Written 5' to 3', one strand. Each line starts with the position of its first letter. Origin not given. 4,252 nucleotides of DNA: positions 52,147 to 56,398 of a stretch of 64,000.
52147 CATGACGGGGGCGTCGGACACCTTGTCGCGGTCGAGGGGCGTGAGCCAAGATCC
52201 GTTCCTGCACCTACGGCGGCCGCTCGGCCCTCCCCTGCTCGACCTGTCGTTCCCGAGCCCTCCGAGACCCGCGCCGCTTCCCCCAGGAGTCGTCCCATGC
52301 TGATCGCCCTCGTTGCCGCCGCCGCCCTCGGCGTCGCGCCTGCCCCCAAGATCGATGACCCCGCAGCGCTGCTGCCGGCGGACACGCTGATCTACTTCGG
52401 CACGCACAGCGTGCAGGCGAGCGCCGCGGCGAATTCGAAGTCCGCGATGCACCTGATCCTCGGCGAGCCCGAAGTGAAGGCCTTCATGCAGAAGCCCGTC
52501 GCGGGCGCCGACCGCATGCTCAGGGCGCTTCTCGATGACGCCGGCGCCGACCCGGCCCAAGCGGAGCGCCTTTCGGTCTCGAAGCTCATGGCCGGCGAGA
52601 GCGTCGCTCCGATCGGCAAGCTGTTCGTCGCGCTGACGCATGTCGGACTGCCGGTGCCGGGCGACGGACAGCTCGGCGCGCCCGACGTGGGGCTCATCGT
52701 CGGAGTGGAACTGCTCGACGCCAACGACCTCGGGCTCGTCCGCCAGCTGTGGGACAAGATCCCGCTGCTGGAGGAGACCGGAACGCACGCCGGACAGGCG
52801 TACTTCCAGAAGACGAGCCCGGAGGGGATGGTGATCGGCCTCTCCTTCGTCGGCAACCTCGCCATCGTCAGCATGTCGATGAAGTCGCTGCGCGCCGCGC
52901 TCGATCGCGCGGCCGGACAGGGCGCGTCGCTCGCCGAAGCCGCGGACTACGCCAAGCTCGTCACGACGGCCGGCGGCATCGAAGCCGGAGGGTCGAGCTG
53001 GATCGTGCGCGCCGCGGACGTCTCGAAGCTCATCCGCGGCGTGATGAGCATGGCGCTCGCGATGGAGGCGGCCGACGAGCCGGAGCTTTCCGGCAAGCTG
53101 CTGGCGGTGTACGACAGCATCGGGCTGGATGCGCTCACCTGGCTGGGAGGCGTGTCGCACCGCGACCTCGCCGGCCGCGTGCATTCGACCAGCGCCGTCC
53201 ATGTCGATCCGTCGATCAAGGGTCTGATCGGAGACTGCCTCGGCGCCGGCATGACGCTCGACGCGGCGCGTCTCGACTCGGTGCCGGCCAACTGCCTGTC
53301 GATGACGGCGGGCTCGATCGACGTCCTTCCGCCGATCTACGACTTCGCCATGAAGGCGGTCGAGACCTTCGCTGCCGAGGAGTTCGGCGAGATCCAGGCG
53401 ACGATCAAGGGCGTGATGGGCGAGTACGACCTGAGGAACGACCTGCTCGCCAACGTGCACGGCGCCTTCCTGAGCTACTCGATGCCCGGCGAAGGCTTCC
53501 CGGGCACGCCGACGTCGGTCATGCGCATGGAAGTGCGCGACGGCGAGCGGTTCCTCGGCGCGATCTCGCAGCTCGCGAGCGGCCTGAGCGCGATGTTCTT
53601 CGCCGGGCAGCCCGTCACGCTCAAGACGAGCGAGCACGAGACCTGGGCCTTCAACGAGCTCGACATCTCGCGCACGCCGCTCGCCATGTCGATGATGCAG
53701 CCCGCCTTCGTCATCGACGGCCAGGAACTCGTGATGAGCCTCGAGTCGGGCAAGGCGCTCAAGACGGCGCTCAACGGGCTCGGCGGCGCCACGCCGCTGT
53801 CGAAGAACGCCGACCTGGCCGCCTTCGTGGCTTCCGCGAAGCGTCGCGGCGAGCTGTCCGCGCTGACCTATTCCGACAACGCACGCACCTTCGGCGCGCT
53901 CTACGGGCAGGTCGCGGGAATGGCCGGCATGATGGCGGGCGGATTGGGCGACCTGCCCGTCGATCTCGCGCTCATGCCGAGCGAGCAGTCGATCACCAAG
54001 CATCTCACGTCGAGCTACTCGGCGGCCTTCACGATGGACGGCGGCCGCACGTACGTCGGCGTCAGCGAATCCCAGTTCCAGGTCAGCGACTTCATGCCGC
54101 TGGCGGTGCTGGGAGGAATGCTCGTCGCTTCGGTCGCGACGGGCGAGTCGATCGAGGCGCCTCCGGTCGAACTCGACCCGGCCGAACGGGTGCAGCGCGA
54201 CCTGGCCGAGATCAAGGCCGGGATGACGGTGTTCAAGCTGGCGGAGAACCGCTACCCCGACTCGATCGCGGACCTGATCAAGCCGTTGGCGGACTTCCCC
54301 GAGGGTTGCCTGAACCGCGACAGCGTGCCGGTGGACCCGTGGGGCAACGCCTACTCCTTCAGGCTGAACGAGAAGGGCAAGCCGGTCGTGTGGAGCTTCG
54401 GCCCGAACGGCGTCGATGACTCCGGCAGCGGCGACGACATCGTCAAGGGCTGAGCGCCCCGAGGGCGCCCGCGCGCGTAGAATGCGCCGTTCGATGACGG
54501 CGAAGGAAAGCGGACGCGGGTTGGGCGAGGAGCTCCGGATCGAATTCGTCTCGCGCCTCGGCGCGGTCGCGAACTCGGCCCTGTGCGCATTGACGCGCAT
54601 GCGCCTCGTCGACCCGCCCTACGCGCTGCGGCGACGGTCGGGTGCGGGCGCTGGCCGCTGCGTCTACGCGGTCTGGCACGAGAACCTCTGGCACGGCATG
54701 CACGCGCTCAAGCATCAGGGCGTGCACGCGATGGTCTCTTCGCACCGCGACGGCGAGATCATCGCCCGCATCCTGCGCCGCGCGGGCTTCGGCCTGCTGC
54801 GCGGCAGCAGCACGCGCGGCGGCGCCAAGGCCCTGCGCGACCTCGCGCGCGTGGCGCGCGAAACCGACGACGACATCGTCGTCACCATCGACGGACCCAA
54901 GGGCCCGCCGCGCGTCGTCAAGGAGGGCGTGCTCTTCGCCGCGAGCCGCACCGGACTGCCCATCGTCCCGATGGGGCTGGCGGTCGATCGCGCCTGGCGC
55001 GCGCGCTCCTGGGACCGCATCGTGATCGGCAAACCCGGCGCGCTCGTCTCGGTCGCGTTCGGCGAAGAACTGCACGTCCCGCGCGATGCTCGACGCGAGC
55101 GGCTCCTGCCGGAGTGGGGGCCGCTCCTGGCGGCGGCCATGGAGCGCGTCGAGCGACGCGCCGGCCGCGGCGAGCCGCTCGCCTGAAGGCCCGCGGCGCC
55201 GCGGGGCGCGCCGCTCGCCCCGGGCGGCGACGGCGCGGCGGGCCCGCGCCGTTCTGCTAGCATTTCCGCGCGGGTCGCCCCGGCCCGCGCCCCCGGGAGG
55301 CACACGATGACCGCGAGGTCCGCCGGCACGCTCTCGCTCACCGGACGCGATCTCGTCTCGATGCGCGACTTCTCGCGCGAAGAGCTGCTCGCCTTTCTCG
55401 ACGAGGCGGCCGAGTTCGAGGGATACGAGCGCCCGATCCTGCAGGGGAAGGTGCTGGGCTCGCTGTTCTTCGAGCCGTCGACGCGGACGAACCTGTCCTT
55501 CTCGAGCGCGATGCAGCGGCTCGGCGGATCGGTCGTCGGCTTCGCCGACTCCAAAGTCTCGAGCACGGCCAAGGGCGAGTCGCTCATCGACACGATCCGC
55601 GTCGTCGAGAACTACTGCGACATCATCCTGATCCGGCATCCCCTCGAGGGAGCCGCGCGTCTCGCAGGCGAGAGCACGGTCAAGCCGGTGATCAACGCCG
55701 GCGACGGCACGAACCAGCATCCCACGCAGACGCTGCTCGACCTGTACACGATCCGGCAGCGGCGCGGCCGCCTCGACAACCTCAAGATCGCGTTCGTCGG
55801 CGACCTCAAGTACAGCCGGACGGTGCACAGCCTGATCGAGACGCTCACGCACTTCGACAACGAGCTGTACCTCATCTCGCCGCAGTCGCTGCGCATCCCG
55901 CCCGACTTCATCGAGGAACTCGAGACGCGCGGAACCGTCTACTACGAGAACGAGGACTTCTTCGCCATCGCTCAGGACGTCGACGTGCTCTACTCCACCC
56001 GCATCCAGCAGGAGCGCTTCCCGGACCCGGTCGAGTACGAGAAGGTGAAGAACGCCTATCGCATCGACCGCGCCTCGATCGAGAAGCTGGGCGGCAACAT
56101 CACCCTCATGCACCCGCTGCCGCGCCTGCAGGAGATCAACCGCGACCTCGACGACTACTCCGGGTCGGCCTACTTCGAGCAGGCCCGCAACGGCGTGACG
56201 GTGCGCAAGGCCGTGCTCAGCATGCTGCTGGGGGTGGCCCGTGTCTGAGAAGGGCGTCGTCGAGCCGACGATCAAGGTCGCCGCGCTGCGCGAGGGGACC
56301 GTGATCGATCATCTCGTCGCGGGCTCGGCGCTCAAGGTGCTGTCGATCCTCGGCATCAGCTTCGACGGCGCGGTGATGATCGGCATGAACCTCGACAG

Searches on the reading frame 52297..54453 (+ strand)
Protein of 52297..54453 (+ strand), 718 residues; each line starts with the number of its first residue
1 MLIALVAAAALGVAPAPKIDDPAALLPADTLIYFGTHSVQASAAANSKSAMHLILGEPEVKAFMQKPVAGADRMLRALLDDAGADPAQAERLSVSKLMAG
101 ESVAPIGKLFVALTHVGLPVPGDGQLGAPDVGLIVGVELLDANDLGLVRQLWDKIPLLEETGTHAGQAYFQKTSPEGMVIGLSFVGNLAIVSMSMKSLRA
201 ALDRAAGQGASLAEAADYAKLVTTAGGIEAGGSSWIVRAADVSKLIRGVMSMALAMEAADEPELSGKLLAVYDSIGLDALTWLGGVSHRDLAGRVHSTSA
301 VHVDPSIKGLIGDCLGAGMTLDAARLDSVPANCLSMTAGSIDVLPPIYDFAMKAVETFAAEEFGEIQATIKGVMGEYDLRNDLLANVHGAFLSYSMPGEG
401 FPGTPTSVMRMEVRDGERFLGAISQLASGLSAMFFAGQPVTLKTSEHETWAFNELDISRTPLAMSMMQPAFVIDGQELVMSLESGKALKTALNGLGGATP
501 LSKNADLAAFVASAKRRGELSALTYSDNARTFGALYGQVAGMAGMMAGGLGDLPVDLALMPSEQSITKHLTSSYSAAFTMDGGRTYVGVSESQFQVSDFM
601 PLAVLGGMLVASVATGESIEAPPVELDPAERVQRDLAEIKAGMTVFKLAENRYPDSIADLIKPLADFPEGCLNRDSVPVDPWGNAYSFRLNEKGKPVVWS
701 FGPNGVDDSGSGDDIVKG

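Call 35: search_protein_families(library=pfam, proteins=[window:52297-54453:+], max_evalue=0.001)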
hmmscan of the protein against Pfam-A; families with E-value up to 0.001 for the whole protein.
window:52297-54453:+ (718 aa): 1 family
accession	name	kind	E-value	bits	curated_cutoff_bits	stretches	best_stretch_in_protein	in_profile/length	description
PF08334.16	T2SSG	-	1.8e-07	31.6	21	1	631-714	13-104/108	Type II secretion system (T2SS), protein G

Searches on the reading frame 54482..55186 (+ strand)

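Call 35: search_protein_families(library=pfam, proteins=[window:54482-55186:+], max_evalue=0.001)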
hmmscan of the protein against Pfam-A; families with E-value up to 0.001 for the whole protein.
window:54482-55186:+ (234 aa): 1 family
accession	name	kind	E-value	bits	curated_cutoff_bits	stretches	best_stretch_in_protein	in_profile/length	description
PF04028.18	DUF374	-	1.8e-24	85.5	26.8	1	77-142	4-68/69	Domain of unknown function (DUF374)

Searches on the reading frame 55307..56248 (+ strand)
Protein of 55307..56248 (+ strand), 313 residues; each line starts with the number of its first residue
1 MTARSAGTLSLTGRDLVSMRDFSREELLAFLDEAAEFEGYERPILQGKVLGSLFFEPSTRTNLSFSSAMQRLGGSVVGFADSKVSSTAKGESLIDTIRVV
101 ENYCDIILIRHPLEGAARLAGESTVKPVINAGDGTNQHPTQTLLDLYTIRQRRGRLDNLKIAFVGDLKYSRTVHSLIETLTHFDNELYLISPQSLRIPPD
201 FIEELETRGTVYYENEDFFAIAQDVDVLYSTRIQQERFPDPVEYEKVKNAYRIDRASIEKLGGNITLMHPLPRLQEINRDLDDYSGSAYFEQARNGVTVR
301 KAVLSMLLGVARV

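Call 35: search_protein_families(library=pfam, proteins=[window:55307-56248:+], max_evalue=0.001)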
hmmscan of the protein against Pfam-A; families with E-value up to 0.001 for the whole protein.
window:55307-56248:+ (313 aa): 2 families
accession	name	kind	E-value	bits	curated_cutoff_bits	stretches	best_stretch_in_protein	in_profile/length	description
PF02729.26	OTCace_N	-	3e-45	154.4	29.9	1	14-151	1-148/148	Aspartate/ornithine carbamoyltransferase, carbamoyl-P binding domain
PF00185.30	OTCace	-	1.1e-30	107.2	29.4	1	157-306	1-156/157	Aspartate/ornithine carbamoyltransferase, Asp/Orn binding domain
